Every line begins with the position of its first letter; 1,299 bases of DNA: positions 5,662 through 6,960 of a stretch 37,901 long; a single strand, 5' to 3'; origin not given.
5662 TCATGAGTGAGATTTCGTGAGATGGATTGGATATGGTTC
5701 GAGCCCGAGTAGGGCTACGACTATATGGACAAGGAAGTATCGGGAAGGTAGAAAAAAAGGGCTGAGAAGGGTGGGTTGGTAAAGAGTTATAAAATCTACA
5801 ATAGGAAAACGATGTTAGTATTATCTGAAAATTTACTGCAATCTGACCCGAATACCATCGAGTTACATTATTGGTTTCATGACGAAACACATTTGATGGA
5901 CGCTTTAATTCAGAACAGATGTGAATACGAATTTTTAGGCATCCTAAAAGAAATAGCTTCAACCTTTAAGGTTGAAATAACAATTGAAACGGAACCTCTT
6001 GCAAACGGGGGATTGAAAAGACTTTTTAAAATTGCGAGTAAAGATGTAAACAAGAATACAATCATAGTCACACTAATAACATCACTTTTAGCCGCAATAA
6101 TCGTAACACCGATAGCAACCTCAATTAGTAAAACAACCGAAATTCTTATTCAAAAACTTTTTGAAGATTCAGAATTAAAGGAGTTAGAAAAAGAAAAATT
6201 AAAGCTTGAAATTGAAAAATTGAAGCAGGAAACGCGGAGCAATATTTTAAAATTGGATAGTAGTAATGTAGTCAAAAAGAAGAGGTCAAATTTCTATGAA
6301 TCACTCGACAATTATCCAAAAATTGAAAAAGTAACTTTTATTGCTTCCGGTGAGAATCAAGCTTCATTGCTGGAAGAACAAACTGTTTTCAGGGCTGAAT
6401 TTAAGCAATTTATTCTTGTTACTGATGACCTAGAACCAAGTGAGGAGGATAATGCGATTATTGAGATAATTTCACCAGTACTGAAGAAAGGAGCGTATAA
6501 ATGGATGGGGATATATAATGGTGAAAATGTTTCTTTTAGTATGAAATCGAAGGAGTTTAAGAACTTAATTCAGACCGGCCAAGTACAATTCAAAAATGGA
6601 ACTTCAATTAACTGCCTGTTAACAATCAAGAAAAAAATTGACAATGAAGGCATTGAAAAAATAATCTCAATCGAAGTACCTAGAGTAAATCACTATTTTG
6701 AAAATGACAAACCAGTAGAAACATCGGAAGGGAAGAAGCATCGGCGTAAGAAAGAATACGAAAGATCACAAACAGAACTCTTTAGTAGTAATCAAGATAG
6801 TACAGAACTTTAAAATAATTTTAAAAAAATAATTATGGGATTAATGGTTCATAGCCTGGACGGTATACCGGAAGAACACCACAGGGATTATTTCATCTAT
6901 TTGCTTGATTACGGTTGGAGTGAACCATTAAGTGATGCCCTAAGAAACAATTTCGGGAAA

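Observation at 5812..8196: Compact three-gene operon of unrecognisable proteins in an AT-rich island: candidate novel defence or conflict system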

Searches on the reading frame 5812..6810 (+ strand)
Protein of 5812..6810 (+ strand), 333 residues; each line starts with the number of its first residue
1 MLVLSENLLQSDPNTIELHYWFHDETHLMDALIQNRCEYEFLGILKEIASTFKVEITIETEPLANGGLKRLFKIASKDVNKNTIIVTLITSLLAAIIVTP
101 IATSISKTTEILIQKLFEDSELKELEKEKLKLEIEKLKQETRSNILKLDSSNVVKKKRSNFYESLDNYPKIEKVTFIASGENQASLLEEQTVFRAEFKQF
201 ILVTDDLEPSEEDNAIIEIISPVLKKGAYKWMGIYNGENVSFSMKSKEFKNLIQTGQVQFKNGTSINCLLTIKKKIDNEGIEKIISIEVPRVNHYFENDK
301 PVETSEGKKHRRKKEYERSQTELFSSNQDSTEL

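Call 3: search_protein_families(library=pfam, proteins=[window:5812-6810:+], max_evalue=1)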
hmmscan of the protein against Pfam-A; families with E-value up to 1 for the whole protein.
window:5812-6810:+ (333 aa): 2 families
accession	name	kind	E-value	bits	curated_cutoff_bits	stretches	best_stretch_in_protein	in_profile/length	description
PF01245.26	Ribosomal_L19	-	0.0072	16.7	22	1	235-294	19-81/111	Ribosomal protein L19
PF15046.11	DUF4532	-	0.073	12.6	27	1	90-150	124-181/279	Protein of unknown function (DUF4532)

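Call 4: search_protein_families(library=padloc, proteins=[window:5812-6810:+], max_evalue=1)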
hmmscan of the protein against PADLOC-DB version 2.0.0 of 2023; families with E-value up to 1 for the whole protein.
window:5812-6810:+ (333 aa): 3 families
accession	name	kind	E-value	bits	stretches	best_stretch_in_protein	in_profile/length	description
PDLC05016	PDC-S42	-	2.4e-110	366.9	1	12-325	7-318/320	-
PDLC05017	PDC-S42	-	5.2e-20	70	1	21-325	15-300/302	-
PDLC05015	PDC-S42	-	1.8e-10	38.8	1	87-288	86-284/302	-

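Call 5: search_protein_families(library=ncbifam, proteins=[window:5812-6810:+], max_evalue=1)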
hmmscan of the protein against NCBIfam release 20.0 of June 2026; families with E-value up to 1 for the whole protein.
window:5812-6810:+ (333 aa): 2 families
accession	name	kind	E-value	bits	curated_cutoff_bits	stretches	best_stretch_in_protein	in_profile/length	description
NF053583.1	LAPAL_fam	equivalog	2.2e-14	53.6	60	1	52-292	58-287/292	LAPAL motif-containing putative phage structural protein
NF009846.0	PRK13318.1-4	equivalog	0.044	13.2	432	1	33-86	188-243/255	type III pantothenate kinase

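Call 6: search_protein_families(library=phrogs, proteins=[window:5812-6810:+], max_evalue=1)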
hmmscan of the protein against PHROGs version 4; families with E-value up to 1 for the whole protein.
window:5812-6810:+ (333 aa): 3 families
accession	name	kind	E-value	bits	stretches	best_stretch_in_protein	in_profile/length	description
phrog_3243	-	unknown function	0.0037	17.5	1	138-287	133-278/293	-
phrog_34316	-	unknown function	0.011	16.3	1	85-158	49-125/221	-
phrog_16690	-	unknown function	0.025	15.5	1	106-140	26-58/62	-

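Call 10: find_homologous_proteins(query=window:5812-6810:+)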
Query window:5812-6810:+ (333 aa): 591 proteins with E <= 0.001 among 3900 candidates; the best 120 are listed.
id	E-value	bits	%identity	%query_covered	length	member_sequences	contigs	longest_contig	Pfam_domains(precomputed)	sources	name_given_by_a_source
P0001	2.8e-207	705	100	100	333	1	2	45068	-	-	-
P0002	3.2e-148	511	69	99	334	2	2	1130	-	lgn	-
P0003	3.5e-146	504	70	97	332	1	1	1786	-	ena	-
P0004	6.7e-145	500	70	98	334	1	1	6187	-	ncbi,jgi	jgi:hypothetical protein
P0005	1.2e-144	499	70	96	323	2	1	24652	-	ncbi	-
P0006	3.9e-144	498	69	97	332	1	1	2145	-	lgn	-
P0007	4.3e-140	484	68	96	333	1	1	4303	-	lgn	-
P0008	4.7e-139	481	68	95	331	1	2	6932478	-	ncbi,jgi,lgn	jgi:hypothetical protein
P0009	3.6e-138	478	69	96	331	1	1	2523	-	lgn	-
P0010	1.4e-137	476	69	96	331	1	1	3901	-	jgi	-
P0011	2.0e-137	476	69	96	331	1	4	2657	-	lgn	-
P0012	3.0e-137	475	68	96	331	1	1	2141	-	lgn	-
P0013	3.8e-137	475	69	96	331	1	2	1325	-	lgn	-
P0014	6.1e-137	474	68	94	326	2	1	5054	-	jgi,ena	-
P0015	3.6e-136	471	66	94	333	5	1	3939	-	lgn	-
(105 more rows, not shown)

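Call 12: find_related_loci(query=A1, collection=genome_contigs, flank=7000)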
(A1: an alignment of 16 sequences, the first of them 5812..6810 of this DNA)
Query A1 (333 aa) in genome_contigs; peptide patterns used: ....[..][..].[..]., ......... (x = any residue, [..] = any of these).
228 stretches matched a pattern; 214 encode a relative of the query (tblastn E <= 1e-3); the best 80 are kept; 80 distinct loci.
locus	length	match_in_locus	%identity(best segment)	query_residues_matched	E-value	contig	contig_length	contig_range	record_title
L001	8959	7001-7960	68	12-331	9e-143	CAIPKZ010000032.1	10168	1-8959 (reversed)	MAG: uncultured Prolixibacteraceae bacterium isolate Ja1-D4_bin-665 genome assembly, contig: bin-665:032/500, whole geno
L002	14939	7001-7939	68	12-324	1e-137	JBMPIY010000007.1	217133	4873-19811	Cytophagales bacterium SYC-11 NODE_7_length_217133_cov_163.258440, whole genome shotgun sequence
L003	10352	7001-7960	70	12-330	5e-138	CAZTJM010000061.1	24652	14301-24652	MAG TPA_asm: uncultured Limnohabitans sp. isolate SRP329715_co2_239 genome assembly, contig: NODE_4070_length_24652_cov_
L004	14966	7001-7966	65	12-332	5e-132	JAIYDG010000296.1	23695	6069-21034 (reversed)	MAG: Bacteroidetes bacterium isolate H1_MAG_00027 pond_H1_MAG_00027_000000000245, whole genome shotgun sequence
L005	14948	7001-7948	64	14-328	1e-130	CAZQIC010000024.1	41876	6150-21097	MAG TPA_asm: uncultured Bacteroidia bacterium isolate SRP128246_co1_439 genome assembly, contig: NODE_1205_length_41876_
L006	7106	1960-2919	59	14-329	1e-127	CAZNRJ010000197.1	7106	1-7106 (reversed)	MAG TPA_asm: uncultured Ohtaekwangia sp. isolate SRP344714_co2_446 genome assembly, contig: NODE_27882_length_7106_cov_3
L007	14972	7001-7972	60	1-323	8e-126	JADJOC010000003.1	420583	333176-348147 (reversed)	MAG: Chitinophagaceae bacterium isolate Fred_18-Q3-R57-64_BAT3C.305 tig00006116-10-4207790, whole genome shotgun sequenc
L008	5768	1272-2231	63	12-330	7e-122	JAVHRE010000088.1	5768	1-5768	MAG: Bacteroidales bacterium isolate WB02no9_31_15 NODE_14389_length_5768_cov_15.757745, whole genome shotgun sequence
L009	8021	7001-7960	58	12-330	9e-119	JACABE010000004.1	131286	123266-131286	MAG: Bacteroidetes bacterium isolate Cfx3-09 MAG09_4, whole genome shotgun sequence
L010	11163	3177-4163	58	1-328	2e-115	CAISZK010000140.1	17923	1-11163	MAG: uncultured Bacteroidetes bacterium isolate AlinenLipids_bin-4460 genome assembly, contig: bin-4460:140/476, whole g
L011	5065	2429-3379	55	5-324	2e-115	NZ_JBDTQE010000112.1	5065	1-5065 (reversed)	MAG: Flavobacterium sp. isolate cluster3_bin.214 NODE_93860_length_5065_cov_7.182435, whole genome shotgun sequence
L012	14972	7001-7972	54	1-327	2e-113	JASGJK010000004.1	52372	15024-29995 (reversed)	MAG: Paludibacteraceae bacterium isolate 5N463 JMF-2111-06-0005.ont.bin.463_3, whole genome shotgun sequence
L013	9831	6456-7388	59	14-323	4e-113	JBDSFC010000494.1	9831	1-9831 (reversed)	MAG: Bacteroidia bacterium isolate cluster1_bin.219 k127_14320590, whole genome shotgun sequence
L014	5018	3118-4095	52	1-329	3e-112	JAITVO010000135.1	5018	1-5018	MAG: Cytophagaceae bacterium isolate TD116_bin49 k119_917671, whole genome shotgun sequence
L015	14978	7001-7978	53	2-324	5e-112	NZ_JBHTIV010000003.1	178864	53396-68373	Psychroflexus salinarum strain CCUG 56752 GCM70027526_19, whole genome shotgun sequence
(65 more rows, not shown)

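Call 35: search_solved_structures(query=A1, max_evalue=10)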
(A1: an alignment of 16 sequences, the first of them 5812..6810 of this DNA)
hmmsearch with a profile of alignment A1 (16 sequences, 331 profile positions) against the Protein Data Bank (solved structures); distinct sequences matched with E-value up to 10: 3.
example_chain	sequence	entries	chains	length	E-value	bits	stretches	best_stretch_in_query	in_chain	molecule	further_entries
5h7b_A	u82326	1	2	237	0.6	12.3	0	116-166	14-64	Immunoglobulin G-binding protein A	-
5h7a_C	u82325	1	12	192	0.63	12.3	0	116-166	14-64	Immunoglobulin G-binding protein A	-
5h79_D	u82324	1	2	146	0.74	12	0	115-166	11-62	Immunoglobulin G-binding protein A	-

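Call 37: find_related_loci(query=A1, collection=viral_contigs, flank=6000)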
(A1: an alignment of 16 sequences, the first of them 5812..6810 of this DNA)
Query A1 (333 aa) in viral_contigs; peptide patterns used: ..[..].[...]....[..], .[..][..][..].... (x = any residue, [..] = any of these).
100 stretches matched a pattern; 2 encode a relative of the query (tblastn E <= 1e-3); 2 distinct loci.
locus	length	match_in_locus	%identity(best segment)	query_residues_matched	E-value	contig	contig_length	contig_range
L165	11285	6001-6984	36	14-332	7e-59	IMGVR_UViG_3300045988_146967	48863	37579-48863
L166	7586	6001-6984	37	14-332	2e-58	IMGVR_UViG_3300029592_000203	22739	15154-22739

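Call 83: search_protein_families(library=pfam, alignment_id=A7, max_evalue=0.00001)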
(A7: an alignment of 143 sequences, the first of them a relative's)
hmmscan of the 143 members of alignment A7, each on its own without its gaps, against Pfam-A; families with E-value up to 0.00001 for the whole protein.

A. member 1, L001:3932-6394:- (821 aa): 6 families
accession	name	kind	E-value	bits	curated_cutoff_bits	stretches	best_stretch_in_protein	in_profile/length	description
PF05970.20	PIF1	-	1.5e-27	97.1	25.9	1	19-219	21-219/223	PIF1-like helicase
PF14493.12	HTH_40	-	3.4e-23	82.2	27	1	729-813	3-88/89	Helix-turn-helix domain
PF00570.28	HRDC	-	3.9e-15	56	23.8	1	637-699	4-66/68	HRDC domain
PF13604.12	AAA_30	-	2.3e-13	50.8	27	1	7-225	5-180/191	AAA domain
PF13245.12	AAA_19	-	1.9e-10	41.5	25.1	1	18-160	9-132/134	AAA domain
PF13401.12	AAA_22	-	3.5e-06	27.8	27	0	19-153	4-123/130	AAA domain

B. families by the number of members that match (of 143 scanned): 113 families (the first 25 are shown)
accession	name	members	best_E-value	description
PF13091.12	PLDc_2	9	3.9e-34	PLD-like domain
PF01420.25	Methylase_S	9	6.2e-27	Type I restriction modification DNA specificity domain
PF07894.18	SACK1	9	3.1e-12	Scaffolding anchor of CK1 domain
PF04851.21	ResIII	3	1.1e-41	Type III restriction enzyme, res subunit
PF10543.14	ORF6N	3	1.3e-34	ORF6N domain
PF12704.14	MacB_PCD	3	2.6e-29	MacB-like periplasmic core domain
PF02687.27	FtsX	3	9.3e-29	FtsX-like permease C-terminal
PF12950.13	TaqI_C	3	6.3e-20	TaqI-like C-terminal specificity domain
PF08501.16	Shikimate_dh_N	3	1.9e-19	Shikimate dehydrogenase substrate binding domain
PF21722.4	Gly_rich_2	3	2.1e-11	Glycine-rich domain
PF07995.17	GSDH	2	2.6e-119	Glucose / Sorbosone dehydrogenase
PF13310.11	Virulence_RhuM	2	8.7e-108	Virulence protein RhuM family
PF18766.7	SWI2_SNF2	2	3.2e-74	SWI2/SNF2 ATPase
PF14253.11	AbiH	2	4e-65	Bacteriophage abortive infection AbiH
PF22679.2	T1R_D3-like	2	8.7e-60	Type I restriction enzyme subunit R domain 3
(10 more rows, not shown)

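Call 92: search_dna_similar(query=window:5812-6810:+, collection=plasmids, mode=protein, max_rows=12)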
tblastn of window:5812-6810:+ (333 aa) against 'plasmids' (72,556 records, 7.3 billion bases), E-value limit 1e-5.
Records with a match: 5; places in all: 5; records where one place covers at least 80% of the query: 5.
Best place of each record, by identity: <60% 5.
By first word of the organism name: Vibrio 4; Parabacteroides 1.
By predicted mobility (MOB-suite, as given by PLSDB): non-mobilizable 5.
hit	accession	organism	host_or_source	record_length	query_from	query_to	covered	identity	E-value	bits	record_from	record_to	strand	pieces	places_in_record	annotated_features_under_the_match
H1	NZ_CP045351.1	Vibrio aquimaris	pure culture,Non-filtered water from ...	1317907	16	326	93%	32.3%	2e-40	157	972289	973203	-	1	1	none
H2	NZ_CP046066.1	Vibrio sp. THAF191d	pure culture,Surface of a polyethylene ...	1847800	14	327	94%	31.4%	1e-43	167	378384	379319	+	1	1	none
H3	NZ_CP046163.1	Vibrio sp. THAF191c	pure culture,Surface of a polyethylene ...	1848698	14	327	94%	31.4%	1e-43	167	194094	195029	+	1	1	none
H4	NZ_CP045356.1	Vibrio sp. THAF64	pure culture,Surface of a sandy ...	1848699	14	327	94%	31.4%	1e-43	167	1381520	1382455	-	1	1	none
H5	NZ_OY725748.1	Parabacteroides distasonis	-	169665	14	323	93%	30.4%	3e-33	137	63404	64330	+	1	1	hypothetical protein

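Call 96: get_annotated_region(hit=H1, flank=3500)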
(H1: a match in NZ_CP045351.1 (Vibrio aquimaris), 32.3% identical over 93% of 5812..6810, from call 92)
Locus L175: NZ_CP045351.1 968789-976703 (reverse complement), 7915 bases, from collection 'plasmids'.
description: Vibrio aquimaris strain THAF100 plasmid pTHAF100_a, complete sequence
organism: Vibrio aquimaris (NCBI taxid 2587862)
taxonomy: Bacteria; Pseudomonadota; Gammaproteobacteria; Vibrionales; Vibrionaceae; Vibrio; Vibrio aquimaris
host: -; source: pure culture,Non-filtered water from the water column of tank 6 of a marine aquarium containing stony-coral ...; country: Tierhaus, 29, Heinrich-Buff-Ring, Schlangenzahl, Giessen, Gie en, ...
typing (MOB-suite, as given by PLSDB): non-mobilizable
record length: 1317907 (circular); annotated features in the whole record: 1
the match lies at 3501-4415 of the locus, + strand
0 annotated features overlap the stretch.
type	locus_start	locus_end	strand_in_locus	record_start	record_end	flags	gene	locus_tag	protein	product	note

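Call 101: search_dna_similar(query=window:5812-6810:+, collection=phages, mode=protein, max_rows=10, max_evalue=0.001)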
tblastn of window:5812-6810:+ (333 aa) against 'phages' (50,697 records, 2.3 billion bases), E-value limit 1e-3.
No match.

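Call 104: get_annotated_region(hit=H5, flank=6000)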
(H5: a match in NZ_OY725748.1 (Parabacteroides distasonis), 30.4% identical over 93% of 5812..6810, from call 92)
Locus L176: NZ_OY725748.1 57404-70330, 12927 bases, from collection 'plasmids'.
description: Parabacteroides distasonis strain Parabacteroides distasonis TSDC17.2-1.1 plasmid 3, complete sequence
organism: Parabacteroides distasonis (NCBI taxid 823)
taxonomy: Bacteria; Bacteroidota; Bacteroidia; Bacteroidales; Tannerellaceae; Parabacteroides; Parabacteroides distasonis
host: -; source: -; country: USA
typing (MOB-suite, as given by PLSDB): non-mobilizable
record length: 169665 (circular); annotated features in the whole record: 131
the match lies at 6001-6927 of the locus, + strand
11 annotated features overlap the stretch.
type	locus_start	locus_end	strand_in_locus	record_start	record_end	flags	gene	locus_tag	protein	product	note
CDS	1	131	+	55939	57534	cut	-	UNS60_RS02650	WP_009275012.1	SusD/RagB family nutrient-binding outer membrane lipoprotein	-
CDS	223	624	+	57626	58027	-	nikR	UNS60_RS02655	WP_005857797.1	nickel-responsive transcriptional regulator NikR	GO:0006355 - regulation of DNA-templated transcription [Evidence IEA]; GO:0010045 - response to nickel cation [Evidence ...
CDS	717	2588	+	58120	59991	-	-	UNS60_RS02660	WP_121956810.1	TonB-dependent receptor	GO:0015891 - siderophore transport [Evidence IEA]; GO:0055085 - transmembrane transport [Evidence IEA]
CDS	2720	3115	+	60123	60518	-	-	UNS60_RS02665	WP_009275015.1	response regulator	GO:0000160 - phosphorelay signal transduction system [Evidence IEA]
CDS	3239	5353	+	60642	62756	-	-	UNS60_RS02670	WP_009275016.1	KamA family protein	-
CDS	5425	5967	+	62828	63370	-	-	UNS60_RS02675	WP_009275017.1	DUF2148 domain-containing protein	-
CDS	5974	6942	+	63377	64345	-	-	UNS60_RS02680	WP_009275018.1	hypothetical protein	-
CDS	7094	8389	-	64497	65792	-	-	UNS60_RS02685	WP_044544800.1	Na+/H+ antiporter NhaC family protein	-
CDS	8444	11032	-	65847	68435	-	-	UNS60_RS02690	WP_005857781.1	DUF5686 and carboxypeptidase-like regulatory domain-containing protein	-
CDS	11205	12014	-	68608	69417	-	-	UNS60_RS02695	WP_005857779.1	DUF6261 family protein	-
CDS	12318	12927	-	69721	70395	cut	-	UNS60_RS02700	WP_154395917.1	hypothetical protein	-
